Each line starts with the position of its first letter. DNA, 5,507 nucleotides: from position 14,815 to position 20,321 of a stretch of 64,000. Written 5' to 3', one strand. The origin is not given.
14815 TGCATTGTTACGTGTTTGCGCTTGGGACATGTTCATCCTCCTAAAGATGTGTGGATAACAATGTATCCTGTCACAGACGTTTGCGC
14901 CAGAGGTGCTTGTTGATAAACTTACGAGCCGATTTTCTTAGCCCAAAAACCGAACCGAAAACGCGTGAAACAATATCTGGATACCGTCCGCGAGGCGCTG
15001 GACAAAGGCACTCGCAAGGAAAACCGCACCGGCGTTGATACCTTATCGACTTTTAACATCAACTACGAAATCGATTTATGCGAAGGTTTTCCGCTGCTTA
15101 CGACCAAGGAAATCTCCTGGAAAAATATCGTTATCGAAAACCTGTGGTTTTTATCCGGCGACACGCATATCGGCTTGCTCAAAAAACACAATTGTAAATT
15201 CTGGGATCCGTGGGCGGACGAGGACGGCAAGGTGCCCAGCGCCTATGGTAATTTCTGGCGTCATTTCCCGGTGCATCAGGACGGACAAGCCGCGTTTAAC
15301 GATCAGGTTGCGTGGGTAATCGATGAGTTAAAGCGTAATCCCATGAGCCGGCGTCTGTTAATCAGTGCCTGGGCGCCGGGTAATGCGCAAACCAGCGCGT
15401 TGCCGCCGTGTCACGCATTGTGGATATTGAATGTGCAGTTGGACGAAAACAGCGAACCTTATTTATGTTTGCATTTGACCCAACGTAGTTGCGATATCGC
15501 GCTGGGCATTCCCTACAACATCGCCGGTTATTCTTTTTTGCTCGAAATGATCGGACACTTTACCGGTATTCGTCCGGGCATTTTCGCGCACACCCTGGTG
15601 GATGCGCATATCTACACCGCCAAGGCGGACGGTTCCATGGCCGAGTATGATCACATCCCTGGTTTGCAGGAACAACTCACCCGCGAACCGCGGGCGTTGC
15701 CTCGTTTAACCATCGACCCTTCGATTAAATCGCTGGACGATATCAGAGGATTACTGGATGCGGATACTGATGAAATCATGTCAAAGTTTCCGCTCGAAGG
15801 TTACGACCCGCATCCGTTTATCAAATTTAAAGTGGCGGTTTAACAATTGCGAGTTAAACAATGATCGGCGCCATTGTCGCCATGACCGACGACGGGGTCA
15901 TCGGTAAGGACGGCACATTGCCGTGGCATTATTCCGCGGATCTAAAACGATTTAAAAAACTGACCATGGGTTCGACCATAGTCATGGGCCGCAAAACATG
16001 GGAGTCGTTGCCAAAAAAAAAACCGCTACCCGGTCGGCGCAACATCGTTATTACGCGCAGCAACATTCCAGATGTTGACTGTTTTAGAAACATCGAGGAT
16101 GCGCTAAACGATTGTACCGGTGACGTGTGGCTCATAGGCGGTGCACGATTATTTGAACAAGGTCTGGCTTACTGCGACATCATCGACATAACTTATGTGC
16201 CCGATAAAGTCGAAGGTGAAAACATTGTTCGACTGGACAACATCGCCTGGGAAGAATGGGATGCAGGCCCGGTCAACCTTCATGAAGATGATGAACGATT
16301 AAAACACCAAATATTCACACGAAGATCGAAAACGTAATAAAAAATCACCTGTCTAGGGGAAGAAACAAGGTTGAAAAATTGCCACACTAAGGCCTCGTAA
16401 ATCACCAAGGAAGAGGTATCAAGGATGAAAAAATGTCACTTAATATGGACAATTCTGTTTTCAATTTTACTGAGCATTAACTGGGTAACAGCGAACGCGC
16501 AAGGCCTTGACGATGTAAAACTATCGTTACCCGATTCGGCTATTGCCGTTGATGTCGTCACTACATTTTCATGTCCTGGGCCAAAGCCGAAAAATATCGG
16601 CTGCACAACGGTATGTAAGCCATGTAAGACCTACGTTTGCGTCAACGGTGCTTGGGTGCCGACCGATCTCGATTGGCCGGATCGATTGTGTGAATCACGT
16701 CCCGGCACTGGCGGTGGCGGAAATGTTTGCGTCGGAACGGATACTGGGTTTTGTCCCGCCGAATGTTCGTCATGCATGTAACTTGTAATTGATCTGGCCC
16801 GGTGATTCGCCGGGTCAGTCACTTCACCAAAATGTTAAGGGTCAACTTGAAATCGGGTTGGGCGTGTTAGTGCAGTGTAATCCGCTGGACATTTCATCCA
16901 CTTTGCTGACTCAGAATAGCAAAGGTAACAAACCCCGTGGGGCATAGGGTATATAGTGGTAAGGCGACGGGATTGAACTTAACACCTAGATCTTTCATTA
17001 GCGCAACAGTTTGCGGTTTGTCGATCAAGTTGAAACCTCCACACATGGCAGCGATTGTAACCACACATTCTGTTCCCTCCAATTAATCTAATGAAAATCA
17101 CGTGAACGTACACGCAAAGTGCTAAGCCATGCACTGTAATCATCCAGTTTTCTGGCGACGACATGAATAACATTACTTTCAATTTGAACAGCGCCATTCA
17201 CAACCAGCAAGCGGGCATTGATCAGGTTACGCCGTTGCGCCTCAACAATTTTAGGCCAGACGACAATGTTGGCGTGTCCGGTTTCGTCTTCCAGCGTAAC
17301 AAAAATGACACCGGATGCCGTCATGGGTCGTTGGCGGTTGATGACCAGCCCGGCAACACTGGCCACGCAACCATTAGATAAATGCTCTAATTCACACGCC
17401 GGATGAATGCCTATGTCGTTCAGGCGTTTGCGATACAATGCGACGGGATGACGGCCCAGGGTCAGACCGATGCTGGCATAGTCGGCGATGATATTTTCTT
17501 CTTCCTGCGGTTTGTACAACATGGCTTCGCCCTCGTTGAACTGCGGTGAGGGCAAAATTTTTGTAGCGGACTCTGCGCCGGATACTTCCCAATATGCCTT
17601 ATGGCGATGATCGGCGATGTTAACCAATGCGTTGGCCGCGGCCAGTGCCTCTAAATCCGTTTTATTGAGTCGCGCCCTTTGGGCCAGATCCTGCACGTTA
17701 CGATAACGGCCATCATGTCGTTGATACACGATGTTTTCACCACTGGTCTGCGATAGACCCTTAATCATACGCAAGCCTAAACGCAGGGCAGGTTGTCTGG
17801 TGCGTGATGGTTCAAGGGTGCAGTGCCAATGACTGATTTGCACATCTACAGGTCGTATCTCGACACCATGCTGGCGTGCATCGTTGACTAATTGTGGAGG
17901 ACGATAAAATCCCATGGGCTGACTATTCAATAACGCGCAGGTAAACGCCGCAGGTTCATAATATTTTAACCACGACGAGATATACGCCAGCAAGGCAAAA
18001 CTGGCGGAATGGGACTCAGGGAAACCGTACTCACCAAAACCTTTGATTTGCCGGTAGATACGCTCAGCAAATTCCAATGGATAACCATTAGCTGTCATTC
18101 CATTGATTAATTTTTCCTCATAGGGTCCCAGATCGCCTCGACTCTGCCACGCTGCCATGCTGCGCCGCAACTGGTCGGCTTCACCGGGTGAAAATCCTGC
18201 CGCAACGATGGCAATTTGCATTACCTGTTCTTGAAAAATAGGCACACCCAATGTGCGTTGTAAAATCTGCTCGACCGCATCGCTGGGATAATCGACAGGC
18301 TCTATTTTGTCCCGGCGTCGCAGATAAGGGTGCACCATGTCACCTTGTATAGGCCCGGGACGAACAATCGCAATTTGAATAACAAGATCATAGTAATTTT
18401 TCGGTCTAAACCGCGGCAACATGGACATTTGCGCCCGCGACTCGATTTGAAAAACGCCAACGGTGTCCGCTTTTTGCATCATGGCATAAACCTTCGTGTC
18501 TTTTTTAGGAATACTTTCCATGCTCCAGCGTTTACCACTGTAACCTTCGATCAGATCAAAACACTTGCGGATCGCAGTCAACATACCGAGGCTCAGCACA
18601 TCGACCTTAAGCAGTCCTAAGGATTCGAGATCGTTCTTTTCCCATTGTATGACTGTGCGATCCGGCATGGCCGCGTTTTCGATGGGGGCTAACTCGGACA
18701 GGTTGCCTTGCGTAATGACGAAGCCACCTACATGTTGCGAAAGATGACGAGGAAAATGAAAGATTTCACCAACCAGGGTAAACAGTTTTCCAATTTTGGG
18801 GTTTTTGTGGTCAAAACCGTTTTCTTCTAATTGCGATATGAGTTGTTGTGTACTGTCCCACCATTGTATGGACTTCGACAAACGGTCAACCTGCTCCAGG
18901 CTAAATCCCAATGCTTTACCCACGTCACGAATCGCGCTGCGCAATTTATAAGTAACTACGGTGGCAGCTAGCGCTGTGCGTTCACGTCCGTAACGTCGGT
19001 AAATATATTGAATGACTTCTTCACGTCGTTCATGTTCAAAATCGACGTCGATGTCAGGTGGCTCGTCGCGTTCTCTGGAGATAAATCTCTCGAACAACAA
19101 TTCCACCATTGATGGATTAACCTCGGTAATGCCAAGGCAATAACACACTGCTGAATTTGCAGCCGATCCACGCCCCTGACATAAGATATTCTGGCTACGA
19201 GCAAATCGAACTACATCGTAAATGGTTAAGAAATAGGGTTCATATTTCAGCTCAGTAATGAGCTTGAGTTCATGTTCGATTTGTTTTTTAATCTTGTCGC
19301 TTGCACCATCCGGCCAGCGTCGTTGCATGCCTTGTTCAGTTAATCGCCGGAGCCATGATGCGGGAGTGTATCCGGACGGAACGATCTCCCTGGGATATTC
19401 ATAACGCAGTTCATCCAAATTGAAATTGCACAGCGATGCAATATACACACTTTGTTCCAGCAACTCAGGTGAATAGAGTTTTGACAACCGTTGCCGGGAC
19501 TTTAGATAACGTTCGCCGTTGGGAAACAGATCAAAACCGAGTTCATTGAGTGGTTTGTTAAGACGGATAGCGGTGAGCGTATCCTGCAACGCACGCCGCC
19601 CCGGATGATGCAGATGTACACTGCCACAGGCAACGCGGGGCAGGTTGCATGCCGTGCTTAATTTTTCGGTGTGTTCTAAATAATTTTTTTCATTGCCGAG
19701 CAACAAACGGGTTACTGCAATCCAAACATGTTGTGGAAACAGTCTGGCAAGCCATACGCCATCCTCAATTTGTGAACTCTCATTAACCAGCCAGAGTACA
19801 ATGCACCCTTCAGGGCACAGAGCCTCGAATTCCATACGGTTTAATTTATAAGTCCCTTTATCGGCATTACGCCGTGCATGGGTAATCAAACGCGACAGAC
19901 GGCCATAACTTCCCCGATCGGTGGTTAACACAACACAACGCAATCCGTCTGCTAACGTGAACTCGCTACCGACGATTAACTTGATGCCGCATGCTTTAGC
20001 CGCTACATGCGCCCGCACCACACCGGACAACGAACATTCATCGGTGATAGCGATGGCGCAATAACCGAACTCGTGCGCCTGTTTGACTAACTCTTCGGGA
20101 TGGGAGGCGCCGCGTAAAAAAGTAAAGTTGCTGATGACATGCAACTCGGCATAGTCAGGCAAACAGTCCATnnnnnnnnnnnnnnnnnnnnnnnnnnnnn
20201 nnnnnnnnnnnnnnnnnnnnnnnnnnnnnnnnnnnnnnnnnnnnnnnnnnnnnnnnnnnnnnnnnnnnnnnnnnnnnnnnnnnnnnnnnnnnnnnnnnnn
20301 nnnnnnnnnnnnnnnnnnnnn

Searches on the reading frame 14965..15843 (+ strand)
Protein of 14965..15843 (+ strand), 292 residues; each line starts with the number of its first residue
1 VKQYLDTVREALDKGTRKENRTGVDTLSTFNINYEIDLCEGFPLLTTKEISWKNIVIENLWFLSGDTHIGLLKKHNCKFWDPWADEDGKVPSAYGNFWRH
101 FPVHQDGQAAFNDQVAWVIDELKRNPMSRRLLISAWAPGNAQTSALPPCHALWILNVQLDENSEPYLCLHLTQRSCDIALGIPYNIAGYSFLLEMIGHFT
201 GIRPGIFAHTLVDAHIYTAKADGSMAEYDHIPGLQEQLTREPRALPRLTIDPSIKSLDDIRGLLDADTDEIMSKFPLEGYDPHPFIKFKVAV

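Call 47: search_protein_families(library=ncbifam, proteins=[window:14965-15843:+], max_evalue=0.00001)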
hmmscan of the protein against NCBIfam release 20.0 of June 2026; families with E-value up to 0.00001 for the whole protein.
window:14965-15843:+ (292 aa): 8 families
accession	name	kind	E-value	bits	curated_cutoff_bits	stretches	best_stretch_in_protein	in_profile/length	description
NF002497.0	PRK01827.1-3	equivalog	4.1e-79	265.6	327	1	1-292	1-264/264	thymidylate synthase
NF002496.0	PRK01827.1-2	equivalog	1.6e-71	241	325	2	88-292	142-318/318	thymidylate synthase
TIGR03284.1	thym_sym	equivalog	1.8e-71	240.7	108.35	2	85-292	117-296/296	thymidylate synthase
NF002499.0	PRK01827.1-5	equivalog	1.7e-67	227.5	405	1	1-292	1-264/264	thymidylate synthase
NF010393.0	PRK13821.1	equivalog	2.8e-43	148.2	576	2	113-287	156-318/323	thymidylate synthase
NF002495.0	PRK01827.1-1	equivalog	3.8e-35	121.8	327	1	12-292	16-279/279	thymidylate synthase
NF002498.0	PRK01827.1-4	equivalog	3.4e-32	111.9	427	1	1-291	1-282/283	thymidylate synthase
TIGR03283.1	thy_syn_methano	equivalog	1e-10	41.5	174.55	1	93-219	82-196/201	thymidylate synthase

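Call 53: find_homologous_proteins(query=window:14965-15843:+, max_evalue=1e-40)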
Query window:14965-15843:+ (292 aa): 7312 proteins with E <= 1e-40 among 8000 candidates; the best 120 are listed.
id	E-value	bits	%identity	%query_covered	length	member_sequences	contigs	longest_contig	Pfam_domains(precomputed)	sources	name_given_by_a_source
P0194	2.3e-193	659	96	100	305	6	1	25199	PF00303.25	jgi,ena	-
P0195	2.2e-173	594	84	100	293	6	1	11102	PF00303.25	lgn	-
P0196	1.0e-169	582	80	100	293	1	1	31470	PF00303.25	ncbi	-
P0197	4.4e-169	580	82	100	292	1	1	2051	PF00303.25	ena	-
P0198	1.1e-168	578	82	100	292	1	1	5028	PF00303.25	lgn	-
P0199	1.9e-167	574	80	100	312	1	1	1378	PF00303.25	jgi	-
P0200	1.9e-167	574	82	100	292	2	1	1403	PF00303.25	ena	-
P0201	2.5e-167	574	79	100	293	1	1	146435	PF00303.25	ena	-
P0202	6.2e-167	572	79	100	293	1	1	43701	PF00303.25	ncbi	-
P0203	1.7e-166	571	78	100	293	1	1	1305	PF00303.25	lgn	-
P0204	4.9e-166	570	82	100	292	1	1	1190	PF00303.25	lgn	-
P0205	1.7e-165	568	79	100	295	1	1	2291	PF00303.25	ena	-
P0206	1.7e-165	568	78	100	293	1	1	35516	PF00303.25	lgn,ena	-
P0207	3.9e-165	567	78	100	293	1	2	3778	PF00303.25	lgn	-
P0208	4.2e-165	566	79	100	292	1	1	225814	PF00303.25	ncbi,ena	-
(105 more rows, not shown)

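Call 54: find_encoding_contigs(protein=P0194, flank=10000, max_places=6)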
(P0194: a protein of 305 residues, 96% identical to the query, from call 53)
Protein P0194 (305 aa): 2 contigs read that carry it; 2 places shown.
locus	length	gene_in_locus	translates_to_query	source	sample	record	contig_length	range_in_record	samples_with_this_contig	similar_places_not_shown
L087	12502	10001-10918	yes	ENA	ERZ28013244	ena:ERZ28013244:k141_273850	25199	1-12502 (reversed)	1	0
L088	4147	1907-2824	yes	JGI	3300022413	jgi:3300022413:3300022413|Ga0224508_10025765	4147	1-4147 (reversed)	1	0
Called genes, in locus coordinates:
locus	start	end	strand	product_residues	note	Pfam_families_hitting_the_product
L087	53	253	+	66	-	-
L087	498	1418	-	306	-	PF00248:Aldo_ket_red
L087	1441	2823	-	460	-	PF03219:TLC (faint), PF07690:MFS_1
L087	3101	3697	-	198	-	PF03193:RsgA_GTPase (faint), PF01926:MMR_HSR1, PF02421:FeoB_N (weak)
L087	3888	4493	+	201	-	PF00034:Cytochrom_C (weak), PF13442:Cytochrome_CBB3 (faint)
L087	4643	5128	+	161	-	PF03656:Pam16 (faint), PF00226:DnaJ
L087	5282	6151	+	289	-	PF00551:Formyl_trans_N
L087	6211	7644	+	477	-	PF00905:Transpeptidase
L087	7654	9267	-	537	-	PF00581:Rhodanese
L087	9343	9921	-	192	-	-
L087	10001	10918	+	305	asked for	PF00303:Thymidylat_synt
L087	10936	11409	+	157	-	PF00186:DHFR_1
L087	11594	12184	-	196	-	PF02798:GST_N, PF13417:GST_N_3, PF13409:GST_N_2, PF00043:GST_C (weak), PF13410:GST_C_2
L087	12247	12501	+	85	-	?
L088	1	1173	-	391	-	?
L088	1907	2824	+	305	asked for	PF00303:Thymidylat_synt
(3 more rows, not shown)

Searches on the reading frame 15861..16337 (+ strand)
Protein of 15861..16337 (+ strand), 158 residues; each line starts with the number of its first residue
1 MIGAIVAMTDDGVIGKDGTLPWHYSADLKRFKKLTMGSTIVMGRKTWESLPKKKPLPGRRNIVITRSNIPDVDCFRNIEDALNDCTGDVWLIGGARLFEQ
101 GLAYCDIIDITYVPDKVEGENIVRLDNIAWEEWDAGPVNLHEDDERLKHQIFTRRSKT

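Call 47: search_protein_families(library=ncbifam, proteins=[window:15861-16337:+], max_evalue=0.00001)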
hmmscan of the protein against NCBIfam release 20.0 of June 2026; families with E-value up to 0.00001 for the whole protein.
window:15861-16337:+ (158 aa): 29 families (the best 25 are shown)
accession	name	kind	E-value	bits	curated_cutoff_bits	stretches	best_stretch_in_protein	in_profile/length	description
NF008037.0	PRK10769.1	equivalog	5.6e-27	94.6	168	1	1-150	2-151/160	type 3 dihydrofolate reductase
NF000019.2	trim_DfrA3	exception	6.5e-23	81.3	350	1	2-132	3-137/162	trimethoprim-resistant dihydrofolate reductase DfrA3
NF000155.1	trim_DfrC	exception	1.1e-22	80.6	350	1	4-135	5-134/161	trimethoprim-sensitive dihydrofolate reductase DfrC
NF000126.2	trim_DfrA8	exception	8.9e-22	77.6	325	1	3-135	5-149/169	trimethoprim-resistant dihydrofolate reductase DfrA8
NF000012.1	trim_DfrI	exception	3.5e-21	75.6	400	1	2-121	28-154/191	trimethoprim-resistant dihydrofolate reductase DfrI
NF000006.2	trim_DfrA26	exception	2.5e-20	73.3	350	1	4-122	21-148/183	trimethoprim-resistant dihydrofolate reductase DfrA26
NF000332.1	trim_DfrDGK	exception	2e-19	70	300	1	2-139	2-140/161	DfrD/DfrG/DfrK family trimethoprim-resistant dihydrofolate reductase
NF033851.1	trim_DfrA35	exception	2.2e-19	69.7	360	1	1-155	1-166/170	trimethoprim-resistant dihydrofolate reductase DfrA35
NF033473.1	trim_sens_DfrEf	exception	3.3e-19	69.3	350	1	1-135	1-141/164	trimethoprim-sensitive dihydrofolate reductase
NF040541.1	trim_DfrE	exception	3.6e-19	69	347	1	2-123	3-127/157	trimethoprim-resistant dihydrofolate reductase DfrE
NF000333.1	trim_DfrF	exception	4.3e-19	69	320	1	1-119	1-121/164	trimethoprim-resistant dihydrofolate reductase DfrF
NF000159.1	trim_DfrD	exception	2.6e-18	66.4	350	1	2-145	7-151/166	trimethoprim-resistant dihydrofolate reductase DfrD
NF047324.1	trim_DfrA51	exception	3.3e-18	66.5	322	1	5-114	4-112/158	trimethoprim-resistant dihydrofolate reductase DfrA51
NF047323.1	trim_DfrA50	exception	5.7e-18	65.4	355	1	5-106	4-104/158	trimethoprim-resistant dihydrofolate reductase DfrA50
NF033868.0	trim_DfrA36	exception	1.5e-17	63.8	360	1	3-147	4-156/170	trimethoprim-resistant dihydrofolate reductase DfrA36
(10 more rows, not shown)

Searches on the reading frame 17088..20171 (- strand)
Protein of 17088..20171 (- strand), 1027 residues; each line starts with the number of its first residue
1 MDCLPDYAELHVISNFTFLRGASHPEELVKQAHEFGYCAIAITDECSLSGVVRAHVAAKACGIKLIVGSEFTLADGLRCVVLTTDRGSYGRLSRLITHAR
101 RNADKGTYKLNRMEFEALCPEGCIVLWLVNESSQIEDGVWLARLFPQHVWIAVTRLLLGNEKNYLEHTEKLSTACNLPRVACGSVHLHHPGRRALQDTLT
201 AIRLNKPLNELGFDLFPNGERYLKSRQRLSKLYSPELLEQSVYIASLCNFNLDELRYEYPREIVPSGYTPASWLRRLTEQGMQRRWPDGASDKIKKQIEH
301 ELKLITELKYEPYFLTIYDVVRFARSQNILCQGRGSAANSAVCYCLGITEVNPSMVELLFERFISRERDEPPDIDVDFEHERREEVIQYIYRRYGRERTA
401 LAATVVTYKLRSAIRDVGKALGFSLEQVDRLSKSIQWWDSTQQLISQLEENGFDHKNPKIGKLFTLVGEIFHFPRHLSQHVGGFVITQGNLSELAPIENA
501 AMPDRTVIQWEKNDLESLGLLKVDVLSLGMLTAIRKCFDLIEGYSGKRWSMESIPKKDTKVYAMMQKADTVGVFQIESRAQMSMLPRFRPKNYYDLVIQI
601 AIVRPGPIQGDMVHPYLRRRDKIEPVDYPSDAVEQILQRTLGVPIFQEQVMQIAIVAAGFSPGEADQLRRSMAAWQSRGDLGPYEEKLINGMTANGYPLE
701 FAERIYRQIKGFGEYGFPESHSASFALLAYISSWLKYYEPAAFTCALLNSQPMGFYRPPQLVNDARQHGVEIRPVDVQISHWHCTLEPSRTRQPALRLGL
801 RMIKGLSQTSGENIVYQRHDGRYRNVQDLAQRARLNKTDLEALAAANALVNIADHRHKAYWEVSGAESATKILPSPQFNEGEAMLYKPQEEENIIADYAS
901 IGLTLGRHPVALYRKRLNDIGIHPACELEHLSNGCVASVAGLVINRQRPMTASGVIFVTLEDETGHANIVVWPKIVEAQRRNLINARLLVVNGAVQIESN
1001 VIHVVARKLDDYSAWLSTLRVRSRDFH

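Call 47: search_protein_families(library=ncbifam, proteins=[window:17088-20171:-], max_evalue=0.00001)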
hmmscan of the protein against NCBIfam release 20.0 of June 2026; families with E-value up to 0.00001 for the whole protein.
window:17088-20171:- (1027 aa): 14 families
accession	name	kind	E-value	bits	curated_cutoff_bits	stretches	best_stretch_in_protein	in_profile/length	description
NF004225.0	PRK05672.1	subfamily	0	1470.5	939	1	4-1027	3-1047/1047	error-prone DNA polymerase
NF004226.0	PRK05673.1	equivalog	1.1e-185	619.6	1002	1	6-1013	5-1063/1146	DNA polymerase III subunit alpha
NF005298.0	PRK06826.1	equivalog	9.8e-173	576.6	1260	2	147-1011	170-1071/1151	DNA polymerase III subunit alpha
TIGR00594.1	polc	superfamily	1.7e-164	549.4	434.35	1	8-972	2-1022/1022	DNA polymerase III subunit alpha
NF005377.0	PRK06920.1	equivalog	5.1e-137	458.3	1806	1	7-1006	3-1017/1108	DNA polymerase III subunit alpha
NF005516.0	PRK07135.1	equivalog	5.3e-121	405.5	1084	2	238-851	196-811/974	DNA polymerase III DnaE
NF005617.0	PRK07374.1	equivalog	5.1e-119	398.9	1653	2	219-856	242-897/1170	DNA polymerase III subunit alpha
NF004550.0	PRK05898.1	equivalog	7.1e-112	375.3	1182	1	197-840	155-794/971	DNA polymerase III subunit alpha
NF005582.0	PRK07279.1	equivalog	4.4e-111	372.6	1279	1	8-1013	3-965/1033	DNA polymerase III subunit alpha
NF007079.0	PRK09532.1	equivalog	1.4e-84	284.9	1525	2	258-717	287-776/876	DNA polymerase III subunit alpha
NF001688.0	PRK00448.1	equivalog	1.4e-29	102.4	873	2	9-78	340-409/1445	PolC-type DNA polymerase III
TIGR01405.1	polC_Gram_pos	equivalog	6.2e-25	87.1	1043.45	0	9-82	106-179/1211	DNA polymerase III subunit alpha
NF005616.0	PRK07373.1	equivalog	1.3e-11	43.8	646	1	717-858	38-178/449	DNA polymerase III subunit alpha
NF041577.1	nside_bi_sphtase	equivalog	2.5e-07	30.1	400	1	9-72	5-66/276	3',5'-nucleoside bisphosphate phosphatase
